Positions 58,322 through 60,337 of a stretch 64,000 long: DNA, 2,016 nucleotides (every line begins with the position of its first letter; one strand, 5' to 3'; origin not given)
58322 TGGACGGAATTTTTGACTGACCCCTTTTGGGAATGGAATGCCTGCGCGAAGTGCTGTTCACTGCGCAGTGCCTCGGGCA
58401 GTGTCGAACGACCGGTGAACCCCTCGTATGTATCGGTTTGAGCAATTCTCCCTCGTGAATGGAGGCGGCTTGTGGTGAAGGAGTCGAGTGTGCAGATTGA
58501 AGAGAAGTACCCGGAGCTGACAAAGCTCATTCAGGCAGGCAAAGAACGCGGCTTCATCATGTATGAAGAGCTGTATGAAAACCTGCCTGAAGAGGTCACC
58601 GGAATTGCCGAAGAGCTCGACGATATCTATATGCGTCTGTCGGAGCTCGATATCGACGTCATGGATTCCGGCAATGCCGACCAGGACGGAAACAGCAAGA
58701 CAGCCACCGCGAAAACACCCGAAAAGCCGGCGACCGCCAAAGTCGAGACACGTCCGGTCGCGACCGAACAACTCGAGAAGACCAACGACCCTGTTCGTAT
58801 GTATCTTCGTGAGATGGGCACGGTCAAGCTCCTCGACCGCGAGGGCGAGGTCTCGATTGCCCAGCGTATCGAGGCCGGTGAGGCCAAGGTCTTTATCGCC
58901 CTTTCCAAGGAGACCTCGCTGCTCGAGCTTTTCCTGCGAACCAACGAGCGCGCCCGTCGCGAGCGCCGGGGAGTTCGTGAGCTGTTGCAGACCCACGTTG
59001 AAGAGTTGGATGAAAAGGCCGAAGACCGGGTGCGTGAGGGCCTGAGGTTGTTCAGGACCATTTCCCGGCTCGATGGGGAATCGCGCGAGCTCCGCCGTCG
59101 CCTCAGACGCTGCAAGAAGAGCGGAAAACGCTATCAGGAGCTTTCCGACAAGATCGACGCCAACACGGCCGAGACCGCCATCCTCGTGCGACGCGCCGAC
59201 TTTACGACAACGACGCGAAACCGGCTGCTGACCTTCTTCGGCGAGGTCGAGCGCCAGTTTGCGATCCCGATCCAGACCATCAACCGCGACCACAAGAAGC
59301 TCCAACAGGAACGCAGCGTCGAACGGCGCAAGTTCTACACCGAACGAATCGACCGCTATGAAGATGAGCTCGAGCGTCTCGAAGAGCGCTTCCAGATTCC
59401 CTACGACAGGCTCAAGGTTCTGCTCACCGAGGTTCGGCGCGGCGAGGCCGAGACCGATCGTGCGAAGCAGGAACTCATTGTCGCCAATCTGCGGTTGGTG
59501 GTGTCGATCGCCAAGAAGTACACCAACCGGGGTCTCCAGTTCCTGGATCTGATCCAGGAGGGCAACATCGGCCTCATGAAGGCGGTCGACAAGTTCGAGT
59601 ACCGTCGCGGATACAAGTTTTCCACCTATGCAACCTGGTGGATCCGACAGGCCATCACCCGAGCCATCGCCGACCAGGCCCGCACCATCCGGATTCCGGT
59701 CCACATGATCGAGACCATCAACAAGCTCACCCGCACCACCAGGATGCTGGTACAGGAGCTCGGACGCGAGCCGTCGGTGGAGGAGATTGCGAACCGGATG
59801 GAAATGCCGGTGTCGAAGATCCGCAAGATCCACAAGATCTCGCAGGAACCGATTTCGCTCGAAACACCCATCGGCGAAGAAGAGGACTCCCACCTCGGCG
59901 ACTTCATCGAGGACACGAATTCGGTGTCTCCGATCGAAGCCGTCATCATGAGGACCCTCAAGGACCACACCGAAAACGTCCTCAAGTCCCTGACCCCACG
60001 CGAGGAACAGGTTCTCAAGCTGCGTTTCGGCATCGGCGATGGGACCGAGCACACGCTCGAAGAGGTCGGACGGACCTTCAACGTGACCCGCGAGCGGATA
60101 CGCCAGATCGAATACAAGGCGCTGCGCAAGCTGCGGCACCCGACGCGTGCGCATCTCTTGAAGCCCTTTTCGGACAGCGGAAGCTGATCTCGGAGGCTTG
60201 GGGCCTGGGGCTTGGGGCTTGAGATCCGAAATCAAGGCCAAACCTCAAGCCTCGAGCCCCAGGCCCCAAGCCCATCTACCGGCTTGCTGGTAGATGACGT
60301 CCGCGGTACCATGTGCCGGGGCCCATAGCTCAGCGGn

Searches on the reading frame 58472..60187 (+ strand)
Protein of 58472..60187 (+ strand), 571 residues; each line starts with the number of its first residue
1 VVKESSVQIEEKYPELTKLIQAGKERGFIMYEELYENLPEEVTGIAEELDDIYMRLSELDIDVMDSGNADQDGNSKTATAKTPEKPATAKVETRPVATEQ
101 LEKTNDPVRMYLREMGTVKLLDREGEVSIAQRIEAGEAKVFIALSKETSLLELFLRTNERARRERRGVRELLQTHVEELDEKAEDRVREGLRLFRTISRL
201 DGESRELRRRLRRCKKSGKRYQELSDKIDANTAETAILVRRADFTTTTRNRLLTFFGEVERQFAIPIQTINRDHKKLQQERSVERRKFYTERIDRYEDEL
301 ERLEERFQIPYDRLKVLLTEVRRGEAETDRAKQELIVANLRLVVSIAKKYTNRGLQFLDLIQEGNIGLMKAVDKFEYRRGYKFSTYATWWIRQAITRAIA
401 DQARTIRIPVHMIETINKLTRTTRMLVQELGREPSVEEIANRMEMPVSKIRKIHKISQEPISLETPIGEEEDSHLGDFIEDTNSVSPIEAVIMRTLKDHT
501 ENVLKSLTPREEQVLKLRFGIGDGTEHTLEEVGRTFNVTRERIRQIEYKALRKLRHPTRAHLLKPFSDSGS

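Call 67: search_protein_families(library=pfam, proteins=[window:58472-60187:+], max_evalue=0.00001)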
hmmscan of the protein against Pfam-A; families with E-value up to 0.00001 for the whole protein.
window:58472-60187:+ (571 aa): 5 families
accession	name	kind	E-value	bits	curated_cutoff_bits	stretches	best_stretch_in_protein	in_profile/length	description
PF04539.22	Sigma70_r3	-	7.1e-30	103.4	25.3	1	414-490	1-77/78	Sigma-70 region 3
PF04542.20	Sigma70_r2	-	3.4e-23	81.7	24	1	335-405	1-71/71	Sigma-70 region 2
PF04545.22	Sigma70_r4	-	1.3e-21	76.3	24.1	1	503-556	1-50/50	Sigma-70, region 4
PF03979.19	Sigma70_r1_1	-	1e-12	48.2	22.5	1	12-82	3-72/81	Sigma-70 factor, region 1.1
PF00140.25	Sigma70_r1_2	-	2.1e-12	47.2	22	1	106-137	1-32/34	Sigma-70 factor, region 1.2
